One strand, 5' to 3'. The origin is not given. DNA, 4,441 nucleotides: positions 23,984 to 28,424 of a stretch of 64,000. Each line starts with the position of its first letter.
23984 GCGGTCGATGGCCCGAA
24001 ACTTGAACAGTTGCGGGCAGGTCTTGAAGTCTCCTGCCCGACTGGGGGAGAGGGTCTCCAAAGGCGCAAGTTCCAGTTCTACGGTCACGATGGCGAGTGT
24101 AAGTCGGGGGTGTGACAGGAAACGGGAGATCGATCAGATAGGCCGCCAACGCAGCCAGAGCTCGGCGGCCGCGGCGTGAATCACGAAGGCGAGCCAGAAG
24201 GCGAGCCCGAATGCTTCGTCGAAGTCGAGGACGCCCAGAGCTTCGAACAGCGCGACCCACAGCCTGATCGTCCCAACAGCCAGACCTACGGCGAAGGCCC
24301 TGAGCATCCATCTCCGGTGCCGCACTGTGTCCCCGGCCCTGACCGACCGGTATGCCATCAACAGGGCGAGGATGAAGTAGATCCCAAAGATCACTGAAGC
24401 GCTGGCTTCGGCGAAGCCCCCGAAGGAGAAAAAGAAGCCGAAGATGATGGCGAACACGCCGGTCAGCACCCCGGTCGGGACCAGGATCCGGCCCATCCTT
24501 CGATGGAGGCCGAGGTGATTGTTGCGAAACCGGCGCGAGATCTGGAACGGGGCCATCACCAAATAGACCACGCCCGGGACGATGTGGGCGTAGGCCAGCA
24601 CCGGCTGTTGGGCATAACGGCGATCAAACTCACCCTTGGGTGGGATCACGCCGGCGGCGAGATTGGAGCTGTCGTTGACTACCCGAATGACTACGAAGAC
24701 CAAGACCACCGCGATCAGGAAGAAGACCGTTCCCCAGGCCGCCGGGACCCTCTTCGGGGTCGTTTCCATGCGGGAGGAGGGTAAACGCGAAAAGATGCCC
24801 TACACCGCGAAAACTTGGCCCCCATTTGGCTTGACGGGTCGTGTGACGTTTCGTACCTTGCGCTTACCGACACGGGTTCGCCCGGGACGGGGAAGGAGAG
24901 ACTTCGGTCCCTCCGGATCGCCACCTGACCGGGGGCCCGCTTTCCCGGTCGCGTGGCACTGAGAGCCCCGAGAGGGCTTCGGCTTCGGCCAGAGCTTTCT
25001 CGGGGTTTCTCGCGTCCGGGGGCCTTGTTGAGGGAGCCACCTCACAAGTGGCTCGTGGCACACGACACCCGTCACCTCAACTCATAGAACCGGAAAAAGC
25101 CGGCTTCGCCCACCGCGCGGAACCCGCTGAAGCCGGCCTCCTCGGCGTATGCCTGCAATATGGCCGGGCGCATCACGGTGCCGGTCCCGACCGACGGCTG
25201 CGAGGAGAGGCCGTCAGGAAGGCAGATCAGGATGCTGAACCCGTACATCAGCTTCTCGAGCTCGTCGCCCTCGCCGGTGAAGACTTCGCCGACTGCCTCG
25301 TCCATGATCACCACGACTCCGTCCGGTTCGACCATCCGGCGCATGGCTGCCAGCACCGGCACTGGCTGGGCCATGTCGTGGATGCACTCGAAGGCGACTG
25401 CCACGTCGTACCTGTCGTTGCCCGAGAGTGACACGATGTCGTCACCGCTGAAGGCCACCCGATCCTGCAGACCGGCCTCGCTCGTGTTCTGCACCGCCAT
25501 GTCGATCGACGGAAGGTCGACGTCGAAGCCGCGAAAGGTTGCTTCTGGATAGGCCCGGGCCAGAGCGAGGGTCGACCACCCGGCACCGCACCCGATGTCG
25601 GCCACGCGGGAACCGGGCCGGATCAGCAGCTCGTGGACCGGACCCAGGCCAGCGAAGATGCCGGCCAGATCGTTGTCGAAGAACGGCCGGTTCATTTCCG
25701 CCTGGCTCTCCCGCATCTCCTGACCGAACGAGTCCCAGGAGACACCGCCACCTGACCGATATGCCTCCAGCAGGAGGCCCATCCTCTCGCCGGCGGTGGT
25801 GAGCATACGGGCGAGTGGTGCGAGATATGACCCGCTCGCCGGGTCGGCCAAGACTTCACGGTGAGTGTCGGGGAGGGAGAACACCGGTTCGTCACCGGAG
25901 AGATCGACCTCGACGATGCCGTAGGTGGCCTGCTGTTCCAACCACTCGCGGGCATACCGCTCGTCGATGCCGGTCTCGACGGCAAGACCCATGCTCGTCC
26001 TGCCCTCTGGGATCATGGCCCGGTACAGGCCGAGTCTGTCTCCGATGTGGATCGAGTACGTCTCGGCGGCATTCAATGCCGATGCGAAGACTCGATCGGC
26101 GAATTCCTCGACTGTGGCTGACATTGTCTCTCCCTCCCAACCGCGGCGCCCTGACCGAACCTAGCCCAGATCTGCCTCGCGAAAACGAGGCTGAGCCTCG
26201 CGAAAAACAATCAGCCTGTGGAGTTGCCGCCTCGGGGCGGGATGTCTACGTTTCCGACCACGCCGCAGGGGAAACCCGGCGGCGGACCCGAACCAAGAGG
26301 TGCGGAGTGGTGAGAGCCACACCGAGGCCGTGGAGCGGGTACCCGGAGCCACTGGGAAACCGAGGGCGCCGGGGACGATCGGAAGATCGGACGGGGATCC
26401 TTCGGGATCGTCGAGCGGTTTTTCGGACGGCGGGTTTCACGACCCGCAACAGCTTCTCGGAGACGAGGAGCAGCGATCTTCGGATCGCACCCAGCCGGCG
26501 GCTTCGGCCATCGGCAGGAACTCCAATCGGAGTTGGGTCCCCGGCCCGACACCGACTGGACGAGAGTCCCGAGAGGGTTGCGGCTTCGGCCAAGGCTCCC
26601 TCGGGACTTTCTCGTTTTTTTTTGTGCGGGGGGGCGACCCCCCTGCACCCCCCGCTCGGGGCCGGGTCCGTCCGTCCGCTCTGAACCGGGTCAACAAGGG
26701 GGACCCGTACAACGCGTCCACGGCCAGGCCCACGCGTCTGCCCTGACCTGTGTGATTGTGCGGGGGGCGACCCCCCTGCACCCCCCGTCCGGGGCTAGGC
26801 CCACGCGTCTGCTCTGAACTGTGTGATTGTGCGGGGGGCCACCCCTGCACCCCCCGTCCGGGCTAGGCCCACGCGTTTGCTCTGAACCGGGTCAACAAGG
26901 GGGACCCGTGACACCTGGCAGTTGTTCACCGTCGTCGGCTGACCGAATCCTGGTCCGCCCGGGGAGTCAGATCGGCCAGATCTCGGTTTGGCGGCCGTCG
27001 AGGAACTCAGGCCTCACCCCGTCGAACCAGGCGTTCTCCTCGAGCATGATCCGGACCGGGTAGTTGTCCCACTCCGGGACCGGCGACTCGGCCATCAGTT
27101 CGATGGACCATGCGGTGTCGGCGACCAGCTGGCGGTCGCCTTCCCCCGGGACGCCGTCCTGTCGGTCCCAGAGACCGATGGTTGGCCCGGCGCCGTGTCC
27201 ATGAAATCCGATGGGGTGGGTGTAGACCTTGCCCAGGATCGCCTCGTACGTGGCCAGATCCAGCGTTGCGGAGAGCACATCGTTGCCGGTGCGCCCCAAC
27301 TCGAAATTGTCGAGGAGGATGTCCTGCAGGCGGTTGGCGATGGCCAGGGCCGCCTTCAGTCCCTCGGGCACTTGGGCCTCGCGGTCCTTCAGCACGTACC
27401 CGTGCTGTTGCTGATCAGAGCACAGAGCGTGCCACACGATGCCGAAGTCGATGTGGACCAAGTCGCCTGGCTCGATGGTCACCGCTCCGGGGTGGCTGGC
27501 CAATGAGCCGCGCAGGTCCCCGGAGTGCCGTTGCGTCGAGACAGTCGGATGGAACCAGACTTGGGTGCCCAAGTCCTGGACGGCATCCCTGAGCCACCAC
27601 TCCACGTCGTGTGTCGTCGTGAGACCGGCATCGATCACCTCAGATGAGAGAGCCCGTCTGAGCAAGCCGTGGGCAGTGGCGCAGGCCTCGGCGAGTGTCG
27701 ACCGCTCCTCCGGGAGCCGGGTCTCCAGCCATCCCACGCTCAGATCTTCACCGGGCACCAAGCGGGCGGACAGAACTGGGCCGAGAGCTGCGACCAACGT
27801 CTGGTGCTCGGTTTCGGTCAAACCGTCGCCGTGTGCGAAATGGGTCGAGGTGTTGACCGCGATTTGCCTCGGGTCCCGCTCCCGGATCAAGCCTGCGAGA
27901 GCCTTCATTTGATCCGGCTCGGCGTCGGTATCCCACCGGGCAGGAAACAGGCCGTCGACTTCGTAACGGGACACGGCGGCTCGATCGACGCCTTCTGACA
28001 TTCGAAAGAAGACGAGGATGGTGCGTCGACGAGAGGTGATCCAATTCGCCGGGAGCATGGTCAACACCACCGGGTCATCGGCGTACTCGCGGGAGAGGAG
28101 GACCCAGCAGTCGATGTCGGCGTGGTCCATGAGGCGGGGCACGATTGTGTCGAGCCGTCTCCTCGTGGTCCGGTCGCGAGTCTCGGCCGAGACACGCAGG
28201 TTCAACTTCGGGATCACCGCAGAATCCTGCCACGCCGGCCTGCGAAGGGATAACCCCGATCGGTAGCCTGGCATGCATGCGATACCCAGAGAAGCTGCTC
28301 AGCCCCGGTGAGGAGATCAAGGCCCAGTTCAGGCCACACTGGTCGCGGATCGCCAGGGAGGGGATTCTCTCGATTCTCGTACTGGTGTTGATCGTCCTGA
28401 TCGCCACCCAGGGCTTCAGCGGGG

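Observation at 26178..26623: Orphan structured RNA of about 365 nt with its own promoter and T9 terminator, no family recognised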

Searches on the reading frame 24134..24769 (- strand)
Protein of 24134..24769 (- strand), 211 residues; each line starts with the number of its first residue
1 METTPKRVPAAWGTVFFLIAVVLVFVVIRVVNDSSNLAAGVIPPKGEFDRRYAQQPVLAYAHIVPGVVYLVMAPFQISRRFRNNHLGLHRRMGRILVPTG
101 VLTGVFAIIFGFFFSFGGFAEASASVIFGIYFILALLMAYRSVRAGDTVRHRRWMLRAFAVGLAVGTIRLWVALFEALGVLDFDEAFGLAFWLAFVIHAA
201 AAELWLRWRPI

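Call 11: search_protein_families(library=pfam, proteins=[window:24134-24769:-])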
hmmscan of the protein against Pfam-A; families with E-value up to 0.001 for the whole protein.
window:24134-24769:- (211 aa): 2 families
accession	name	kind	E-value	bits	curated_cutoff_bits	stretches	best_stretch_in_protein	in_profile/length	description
PF10067.14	DUF2306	-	1.4e-24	87.3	31.6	1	60-205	2-146/147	Predicted membrane protein (DUF2306)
PF04238.17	DUF420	-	3.8e-06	27.7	30.5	0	126-166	6-46/130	Protein of unknown function (DUF420)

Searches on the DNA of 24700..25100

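Call 52: search_rna_families(source=window, start=24700, end=25100, threshold=evalue, max_evalue=10)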
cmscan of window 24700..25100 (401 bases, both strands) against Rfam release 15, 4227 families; matches with E-value up to 10: 4.
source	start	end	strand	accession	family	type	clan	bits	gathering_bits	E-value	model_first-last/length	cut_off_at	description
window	24915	24948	-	RF03086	chrB-b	Cis-reg;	-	12.1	36.5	5.1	1-40/49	no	chrB-b RNA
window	24905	24946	-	RF02040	HOTTIP_1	Gene; lncRNA;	-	12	50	4.2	1-57/57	no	HOXA transcript at the distal tip, conserved region 1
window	24877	25011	+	RF02830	Scr1601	Gene; sRNA;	-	11.8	100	3.6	1-209/209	no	Streptomyces RNA 1601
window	24864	24998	-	RF01752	psaA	Cis-reg;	-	9.3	50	9.5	1-197/197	no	psaA RNA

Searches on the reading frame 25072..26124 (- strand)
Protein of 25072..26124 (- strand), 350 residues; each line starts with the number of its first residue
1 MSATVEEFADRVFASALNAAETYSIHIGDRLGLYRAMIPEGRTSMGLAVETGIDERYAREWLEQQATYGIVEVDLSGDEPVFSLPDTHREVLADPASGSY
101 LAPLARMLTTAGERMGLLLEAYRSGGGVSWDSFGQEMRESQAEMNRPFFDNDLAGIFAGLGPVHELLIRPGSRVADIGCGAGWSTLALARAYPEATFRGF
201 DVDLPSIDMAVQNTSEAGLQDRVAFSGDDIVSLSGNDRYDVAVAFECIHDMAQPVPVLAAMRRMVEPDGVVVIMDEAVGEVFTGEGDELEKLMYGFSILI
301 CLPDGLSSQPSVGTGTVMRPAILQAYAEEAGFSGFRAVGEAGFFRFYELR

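Call 11: search_protein_families(library=pfam, proteins=[window:25072-26124:-])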
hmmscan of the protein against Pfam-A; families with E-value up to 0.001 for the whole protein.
window:25072-26124:- (350 aa): 11 families
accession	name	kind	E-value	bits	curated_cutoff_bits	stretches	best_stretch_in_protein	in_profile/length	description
PF13847.12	Methyltransf_31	-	1.5e-15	57.6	27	1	169-277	2-113/145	Methyltransferase domain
PF13649.12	Methyltransf_25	-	2.9e-13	50.7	27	1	174-269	1-97/97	Methyltransferase domain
PF08242.18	Methyltransf_12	-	1e-11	45.9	30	1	176-271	2-98/98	Methyltransferase domain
PF08241.18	Methyltransf_11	-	2.1e-11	44.8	21.2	1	176-273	2-95/95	Methyltransferase domain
PF13489.12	Methyltransf_23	-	8.6e-11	42.3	27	1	164-275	14-118/164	Methyltransferase domain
PF21320.3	HTH_65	-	2.3e-08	34.6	24.1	1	22-92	4-73/75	Rv2258c-like winged HTH domain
PF05175.20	MTS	-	7.1e-08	32.7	23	1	171-249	32-109/170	Methyltransferase small domain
PF00891.24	Methyltransf_2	-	2.2e-06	27.6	22.3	1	172-305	64-192/210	O-methyltransferase domain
PF02390.23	Methyltransf_4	-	8.7e-06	25.7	24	1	174-220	5-51/173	Putative methyltransferase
PF07021.18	MetW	-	0.00014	22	21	1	167-265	10-102/193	Methionine biosynthesis protein MetW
PF06325.19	PrmA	-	0.00032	20.7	22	1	166-245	157-233/296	Ribosomal protein L11 methyltransferase (PrmA)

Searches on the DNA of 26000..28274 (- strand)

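Call 4: search_rna_families(source=window, start=26000, end=27100, threshold=evalue, max_evalue=10, show_alignments=3)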
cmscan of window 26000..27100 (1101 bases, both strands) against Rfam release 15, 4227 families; matches with E-value up to 10: 10.
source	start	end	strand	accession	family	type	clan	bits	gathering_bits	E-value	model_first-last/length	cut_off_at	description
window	26440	26531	+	RF02832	Scr5676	Gene; sRNA;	-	20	56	0.34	1-130/130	no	Streptomyces RNA 5676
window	26520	26562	+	RF01921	mir-1296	Gene; miRNA;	-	19.9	100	0.78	1-87/87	no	mir-1296 microRNA precursor family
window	26449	26623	+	RF02870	ncS035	Gene; sRNA;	-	17.9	79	0.15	1-168/168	no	Burkholderia sRNA 35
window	26009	26040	+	RF01753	psbNH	Cis-reg;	-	16.7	45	0.43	27-60/60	no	psbNH RNA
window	26741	26817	-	RF02151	MIMT1_1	Gene; lncRNA;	-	16.6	45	2.1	1-88/88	no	MER1 repeat containing imprinted transcript 1 conserved region 1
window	26610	26684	-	RF02151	MIMT1_1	Gene; lncRNA;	-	16.1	45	2.7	1-88/88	no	MER1 repeat containing imprinted transcript 1 conserved region 1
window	26204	26327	+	RF00495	IRES_Hsp70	Cis-reg; IRES;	-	15.9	80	0.16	1-216/216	no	Heat shock protein 70 (Hsp70) internal ribosome entry site (IRES)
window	26509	26661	+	RF02342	ar7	Gene; sRNA;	-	13.4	60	6.1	1-145/145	no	Alphaproteobacterial sRNA ar7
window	26835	26853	-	RF01792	eiav_FSE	Cis-reg; frameshift_element;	-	12.5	40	6.2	1-19/35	no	ribosomal frameshift site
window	26610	26669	-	RF01696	Chlorobi-1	Gene; sRNA;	-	11.8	50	6.3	1-67/67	no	Chlorobi-1 RNA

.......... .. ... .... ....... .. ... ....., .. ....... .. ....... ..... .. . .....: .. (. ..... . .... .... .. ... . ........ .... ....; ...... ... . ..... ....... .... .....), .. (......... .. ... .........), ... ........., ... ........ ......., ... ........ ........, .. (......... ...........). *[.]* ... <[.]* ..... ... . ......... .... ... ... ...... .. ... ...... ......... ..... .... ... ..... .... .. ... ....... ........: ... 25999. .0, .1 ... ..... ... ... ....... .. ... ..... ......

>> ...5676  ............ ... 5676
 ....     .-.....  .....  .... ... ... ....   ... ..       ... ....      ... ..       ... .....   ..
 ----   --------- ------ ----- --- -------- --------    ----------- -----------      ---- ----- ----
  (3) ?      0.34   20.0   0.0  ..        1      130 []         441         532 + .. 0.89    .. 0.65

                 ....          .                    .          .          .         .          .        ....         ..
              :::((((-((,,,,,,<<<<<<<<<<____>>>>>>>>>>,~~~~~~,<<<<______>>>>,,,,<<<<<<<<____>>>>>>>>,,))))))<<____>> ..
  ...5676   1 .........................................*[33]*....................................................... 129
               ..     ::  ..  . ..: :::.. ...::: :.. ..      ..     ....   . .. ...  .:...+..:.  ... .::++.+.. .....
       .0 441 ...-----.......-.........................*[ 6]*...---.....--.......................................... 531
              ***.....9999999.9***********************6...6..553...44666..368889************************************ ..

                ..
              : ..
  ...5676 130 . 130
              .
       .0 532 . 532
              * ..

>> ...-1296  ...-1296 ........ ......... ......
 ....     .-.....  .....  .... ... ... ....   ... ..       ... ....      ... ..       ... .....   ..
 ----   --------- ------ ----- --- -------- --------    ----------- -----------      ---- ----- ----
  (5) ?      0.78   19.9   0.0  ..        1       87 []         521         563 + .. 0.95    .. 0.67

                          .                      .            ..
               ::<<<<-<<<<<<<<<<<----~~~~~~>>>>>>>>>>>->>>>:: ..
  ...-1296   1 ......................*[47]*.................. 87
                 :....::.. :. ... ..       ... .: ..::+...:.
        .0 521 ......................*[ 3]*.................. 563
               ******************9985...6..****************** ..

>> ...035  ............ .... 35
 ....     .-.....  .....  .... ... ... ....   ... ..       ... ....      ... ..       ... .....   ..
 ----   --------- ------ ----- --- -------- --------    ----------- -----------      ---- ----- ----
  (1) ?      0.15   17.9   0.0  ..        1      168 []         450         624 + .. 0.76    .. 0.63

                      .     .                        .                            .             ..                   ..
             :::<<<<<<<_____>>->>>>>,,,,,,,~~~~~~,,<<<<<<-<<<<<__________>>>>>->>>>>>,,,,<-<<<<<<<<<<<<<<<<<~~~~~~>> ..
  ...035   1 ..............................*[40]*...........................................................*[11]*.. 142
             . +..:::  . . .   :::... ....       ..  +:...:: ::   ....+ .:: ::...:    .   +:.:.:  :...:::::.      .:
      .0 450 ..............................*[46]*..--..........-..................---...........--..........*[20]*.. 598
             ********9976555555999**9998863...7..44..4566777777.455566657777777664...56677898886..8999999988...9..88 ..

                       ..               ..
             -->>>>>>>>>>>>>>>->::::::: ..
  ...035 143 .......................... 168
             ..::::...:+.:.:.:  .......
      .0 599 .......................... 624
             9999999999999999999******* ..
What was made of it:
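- On Any Rfam 15 family: At E <= 10 only sub-threshold noise appears: Scr5676 at 20 bits against a gathering score of 56, and ncS035 at 17.9 against 79 (calls 4, 52).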

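Call 51: search_rna_families(sources=[L001, L002, L017, L022, L032, L054, L060, L088, L094, L102, L110, L119, L055, L040, L051], threshold=gathering)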
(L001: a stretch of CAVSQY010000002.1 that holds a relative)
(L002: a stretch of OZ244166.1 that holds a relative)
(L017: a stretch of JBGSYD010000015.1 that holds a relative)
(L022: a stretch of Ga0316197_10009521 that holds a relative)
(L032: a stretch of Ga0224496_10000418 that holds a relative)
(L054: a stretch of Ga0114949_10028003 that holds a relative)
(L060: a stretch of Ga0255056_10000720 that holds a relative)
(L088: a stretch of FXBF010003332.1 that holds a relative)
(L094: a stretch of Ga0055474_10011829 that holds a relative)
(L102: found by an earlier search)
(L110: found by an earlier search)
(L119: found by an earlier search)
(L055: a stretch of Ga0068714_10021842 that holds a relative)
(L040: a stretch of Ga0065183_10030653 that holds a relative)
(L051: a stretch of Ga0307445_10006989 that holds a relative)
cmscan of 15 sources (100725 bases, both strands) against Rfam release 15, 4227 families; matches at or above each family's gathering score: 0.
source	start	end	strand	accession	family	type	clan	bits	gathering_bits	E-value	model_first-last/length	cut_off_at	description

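Call 79: search_dna_similar(query=window:26170-26630:+, collection=plasmids, mode=distant, max_rows=5)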
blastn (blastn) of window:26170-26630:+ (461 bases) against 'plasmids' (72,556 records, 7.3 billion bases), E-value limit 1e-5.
No match.

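Call 80: search_dna_similar(query=window:26170-26630:+, collection=phages, mode=distant, max_rows=5)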
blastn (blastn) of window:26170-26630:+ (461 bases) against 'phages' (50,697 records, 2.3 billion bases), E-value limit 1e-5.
No match.
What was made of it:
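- Tried and rejected: No match in the plasmid or phage collections (calls 79, 80).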

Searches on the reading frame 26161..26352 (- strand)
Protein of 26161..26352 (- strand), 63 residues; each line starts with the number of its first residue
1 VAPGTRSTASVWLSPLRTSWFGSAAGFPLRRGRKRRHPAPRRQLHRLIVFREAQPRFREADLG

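Call 66: search_protein_families(library=pfam, proteins=[window:26161-26352:-], max_evalue=1)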
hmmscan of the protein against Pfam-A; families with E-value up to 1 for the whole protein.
window:26161-26352:- (63 aa): 0 families

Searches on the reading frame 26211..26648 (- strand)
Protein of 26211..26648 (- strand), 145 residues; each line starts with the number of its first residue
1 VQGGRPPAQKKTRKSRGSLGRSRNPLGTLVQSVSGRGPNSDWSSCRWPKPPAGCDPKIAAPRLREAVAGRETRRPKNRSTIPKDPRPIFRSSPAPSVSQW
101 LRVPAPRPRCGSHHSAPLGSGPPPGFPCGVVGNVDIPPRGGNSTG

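Call 66: search_protein_families(library=pfam, proteins=[window:26211-26648:-], max_evalue=1)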
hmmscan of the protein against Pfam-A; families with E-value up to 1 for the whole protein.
window:26211-26648:- (145 aa): 1 family
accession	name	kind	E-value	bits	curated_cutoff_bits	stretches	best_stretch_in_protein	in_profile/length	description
PF24355.1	DUF7514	-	0.33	11.2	27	1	54-101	108-156/160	Domain of unknown function (DUF7514)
